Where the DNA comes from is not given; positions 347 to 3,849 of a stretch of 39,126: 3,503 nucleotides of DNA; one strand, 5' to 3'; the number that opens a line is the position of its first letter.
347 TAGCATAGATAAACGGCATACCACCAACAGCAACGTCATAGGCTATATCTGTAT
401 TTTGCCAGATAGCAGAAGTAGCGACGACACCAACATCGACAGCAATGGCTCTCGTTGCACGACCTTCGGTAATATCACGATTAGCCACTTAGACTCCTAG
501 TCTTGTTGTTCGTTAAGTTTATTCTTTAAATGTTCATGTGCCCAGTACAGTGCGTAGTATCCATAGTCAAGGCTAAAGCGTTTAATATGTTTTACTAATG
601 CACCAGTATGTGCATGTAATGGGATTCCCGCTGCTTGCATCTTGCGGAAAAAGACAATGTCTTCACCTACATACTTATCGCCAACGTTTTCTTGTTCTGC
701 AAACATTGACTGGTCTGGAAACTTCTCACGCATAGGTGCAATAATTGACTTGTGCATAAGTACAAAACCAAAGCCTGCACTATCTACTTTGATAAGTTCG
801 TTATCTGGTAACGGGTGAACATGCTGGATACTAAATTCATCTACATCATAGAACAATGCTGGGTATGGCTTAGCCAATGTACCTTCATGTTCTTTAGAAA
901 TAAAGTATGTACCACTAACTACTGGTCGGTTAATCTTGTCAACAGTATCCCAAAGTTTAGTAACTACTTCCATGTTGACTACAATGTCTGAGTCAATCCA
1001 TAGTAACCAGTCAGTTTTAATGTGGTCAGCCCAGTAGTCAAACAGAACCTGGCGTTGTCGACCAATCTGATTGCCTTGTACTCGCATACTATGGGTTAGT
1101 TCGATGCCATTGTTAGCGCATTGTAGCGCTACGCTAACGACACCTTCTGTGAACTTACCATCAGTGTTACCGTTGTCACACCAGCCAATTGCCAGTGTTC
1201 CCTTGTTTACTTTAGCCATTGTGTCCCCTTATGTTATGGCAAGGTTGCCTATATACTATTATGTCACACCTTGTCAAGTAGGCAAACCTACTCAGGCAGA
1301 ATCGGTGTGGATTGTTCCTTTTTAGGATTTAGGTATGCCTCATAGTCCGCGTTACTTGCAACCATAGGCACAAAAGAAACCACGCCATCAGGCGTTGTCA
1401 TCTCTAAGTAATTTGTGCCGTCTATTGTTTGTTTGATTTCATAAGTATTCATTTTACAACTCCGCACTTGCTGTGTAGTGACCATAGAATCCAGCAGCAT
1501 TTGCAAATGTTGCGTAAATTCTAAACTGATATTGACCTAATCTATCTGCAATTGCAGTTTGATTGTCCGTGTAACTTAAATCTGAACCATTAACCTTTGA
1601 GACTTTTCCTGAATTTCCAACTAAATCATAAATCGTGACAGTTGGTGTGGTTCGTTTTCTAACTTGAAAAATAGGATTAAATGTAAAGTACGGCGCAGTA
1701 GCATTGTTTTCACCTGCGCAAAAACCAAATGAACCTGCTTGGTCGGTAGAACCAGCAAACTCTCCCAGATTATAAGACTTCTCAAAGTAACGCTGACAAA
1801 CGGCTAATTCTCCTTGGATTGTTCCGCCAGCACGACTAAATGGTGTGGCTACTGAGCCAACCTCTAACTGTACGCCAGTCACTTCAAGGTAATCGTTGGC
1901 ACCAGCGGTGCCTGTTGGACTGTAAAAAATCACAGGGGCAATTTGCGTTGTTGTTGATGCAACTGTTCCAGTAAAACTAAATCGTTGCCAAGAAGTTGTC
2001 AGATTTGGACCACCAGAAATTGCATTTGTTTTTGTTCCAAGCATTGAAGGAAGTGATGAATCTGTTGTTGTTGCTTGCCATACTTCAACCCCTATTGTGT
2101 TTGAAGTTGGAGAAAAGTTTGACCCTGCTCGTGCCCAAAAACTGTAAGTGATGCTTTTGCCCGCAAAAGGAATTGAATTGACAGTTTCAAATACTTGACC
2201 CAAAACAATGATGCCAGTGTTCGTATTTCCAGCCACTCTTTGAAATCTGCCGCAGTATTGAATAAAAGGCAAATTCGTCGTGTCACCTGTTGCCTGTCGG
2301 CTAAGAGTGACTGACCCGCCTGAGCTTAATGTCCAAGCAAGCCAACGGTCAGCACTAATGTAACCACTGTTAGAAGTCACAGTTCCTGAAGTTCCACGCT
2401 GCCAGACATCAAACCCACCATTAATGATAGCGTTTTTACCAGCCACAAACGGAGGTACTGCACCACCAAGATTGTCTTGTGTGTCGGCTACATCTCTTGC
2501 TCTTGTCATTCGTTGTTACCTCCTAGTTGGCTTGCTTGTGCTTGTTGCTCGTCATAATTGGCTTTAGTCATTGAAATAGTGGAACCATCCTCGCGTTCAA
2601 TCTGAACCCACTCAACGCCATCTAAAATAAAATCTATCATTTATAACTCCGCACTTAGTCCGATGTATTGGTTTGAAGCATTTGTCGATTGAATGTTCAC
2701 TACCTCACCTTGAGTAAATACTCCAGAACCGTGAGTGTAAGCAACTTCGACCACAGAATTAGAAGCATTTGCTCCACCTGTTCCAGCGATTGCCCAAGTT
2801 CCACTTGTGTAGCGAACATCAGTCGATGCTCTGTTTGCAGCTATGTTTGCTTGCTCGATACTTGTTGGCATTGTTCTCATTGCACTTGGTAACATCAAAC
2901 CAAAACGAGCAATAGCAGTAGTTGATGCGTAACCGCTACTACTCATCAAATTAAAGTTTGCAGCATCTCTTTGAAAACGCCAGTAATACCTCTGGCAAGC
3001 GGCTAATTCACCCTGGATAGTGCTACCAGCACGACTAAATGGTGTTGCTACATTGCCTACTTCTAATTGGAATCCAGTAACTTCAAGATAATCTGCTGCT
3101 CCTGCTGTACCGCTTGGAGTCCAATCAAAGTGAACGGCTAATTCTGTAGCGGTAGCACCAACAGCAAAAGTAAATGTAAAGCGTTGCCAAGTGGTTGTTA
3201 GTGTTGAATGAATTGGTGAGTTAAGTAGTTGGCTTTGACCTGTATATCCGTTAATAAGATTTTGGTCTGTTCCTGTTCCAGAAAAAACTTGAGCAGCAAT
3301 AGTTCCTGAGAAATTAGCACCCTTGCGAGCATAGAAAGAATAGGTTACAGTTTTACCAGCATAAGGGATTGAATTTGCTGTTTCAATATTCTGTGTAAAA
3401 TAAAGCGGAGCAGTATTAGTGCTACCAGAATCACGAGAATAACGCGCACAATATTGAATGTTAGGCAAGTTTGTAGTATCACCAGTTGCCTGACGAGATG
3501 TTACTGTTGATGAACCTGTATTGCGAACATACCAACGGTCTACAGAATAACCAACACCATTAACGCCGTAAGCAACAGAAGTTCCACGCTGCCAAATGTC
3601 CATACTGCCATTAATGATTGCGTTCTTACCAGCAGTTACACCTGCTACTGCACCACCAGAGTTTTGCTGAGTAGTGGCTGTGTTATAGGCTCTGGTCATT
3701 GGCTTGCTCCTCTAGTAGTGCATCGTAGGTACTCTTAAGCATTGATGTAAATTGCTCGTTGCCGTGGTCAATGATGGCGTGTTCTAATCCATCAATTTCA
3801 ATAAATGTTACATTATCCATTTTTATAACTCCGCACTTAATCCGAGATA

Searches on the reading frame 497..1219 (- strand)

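Call 29: search_protein_families(library=phrogs, proteins=[window:497-1219:-], max_evalue=0.00001)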
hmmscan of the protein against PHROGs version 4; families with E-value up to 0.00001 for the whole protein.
window:497-1219:- (240 aa): 2 families
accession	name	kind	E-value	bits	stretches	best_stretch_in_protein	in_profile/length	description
phrog_34859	-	moron, auxiliary metabolic gene and host takeover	2.2e-101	339.7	1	1-232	1-233/247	glycosyltransferase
phrog_1574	-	unknown function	2.2e-19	71.2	1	19-217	24-234/240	-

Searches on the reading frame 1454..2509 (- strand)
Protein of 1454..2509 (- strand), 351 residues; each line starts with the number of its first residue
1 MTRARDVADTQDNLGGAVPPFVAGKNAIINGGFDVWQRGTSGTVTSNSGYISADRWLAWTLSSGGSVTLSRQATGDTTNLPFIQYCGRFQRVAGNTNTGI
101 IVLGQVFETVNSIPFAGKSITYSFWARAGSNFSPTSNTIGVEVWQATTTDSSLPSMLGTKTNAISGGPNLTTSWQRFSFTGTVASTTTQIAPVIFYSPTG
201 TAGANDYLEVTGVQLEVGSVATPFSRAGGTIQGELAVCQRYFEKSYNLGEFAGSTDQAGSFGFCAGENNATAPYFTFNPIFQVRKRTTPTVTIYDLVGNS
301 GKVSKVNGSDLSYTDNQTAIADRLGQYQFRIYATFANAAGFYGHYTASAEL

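Call 29: search_protein_families(library=phrogs, proteins=[window:1454-2509:-], max_evalue=0.00001)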
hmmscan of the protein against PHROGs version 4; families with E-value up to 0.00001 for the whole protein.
window:1454-2509:- (351 aa): 4 families
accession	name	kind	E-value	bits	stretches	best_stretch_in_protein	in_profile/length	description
phrog_4492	-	tail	5.2e-46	158.4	1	12-351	779-1096/1096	tail fiber protein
phrog_27782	-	unknown function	3.1e-29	103.1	1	19-321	308-600/644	-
phrog_28838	-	unknown function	2.5e-20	73.6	1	25-298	384-618/661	-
phrog_1330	-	tail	4.1e-08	32.5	1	23-233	797-950/1361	tail protein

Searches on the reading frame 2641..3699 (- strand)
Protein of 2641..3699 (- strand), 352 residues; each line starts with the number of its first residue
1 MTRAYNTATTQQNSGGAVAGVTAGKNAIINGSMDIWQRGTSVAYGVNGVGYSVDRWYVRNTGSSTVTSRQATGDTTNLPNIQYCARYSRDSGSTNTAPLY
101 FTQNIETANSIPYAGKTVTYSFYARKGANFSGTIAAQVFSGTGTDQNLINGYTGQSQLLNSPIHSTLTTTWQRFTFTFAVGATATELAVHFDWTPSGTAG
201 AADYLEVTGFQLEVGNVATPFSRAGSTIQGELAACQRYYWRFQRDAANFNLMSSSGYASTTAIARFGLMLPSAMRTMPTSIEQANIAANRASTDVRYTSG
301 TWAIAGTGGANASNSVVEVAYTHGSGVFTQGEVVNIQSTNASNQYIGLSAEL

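Call 29: search_protein_families(library=phrogs, proteins=[window:2641-3699:-], max_evalue=0.00001)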
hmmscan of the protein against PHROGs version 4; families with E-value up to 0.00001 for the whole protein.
window:2641-3699:- (352 aa): 2 families
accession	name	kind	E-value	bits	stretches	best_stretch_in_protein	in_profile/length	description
phrog_4492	-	tail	3.3e-39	135.8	1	9-352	776-1096/1096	tail fiber protein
phrog_28838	-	unknown function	7.7e-24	85.2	1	24-304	383-637/661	-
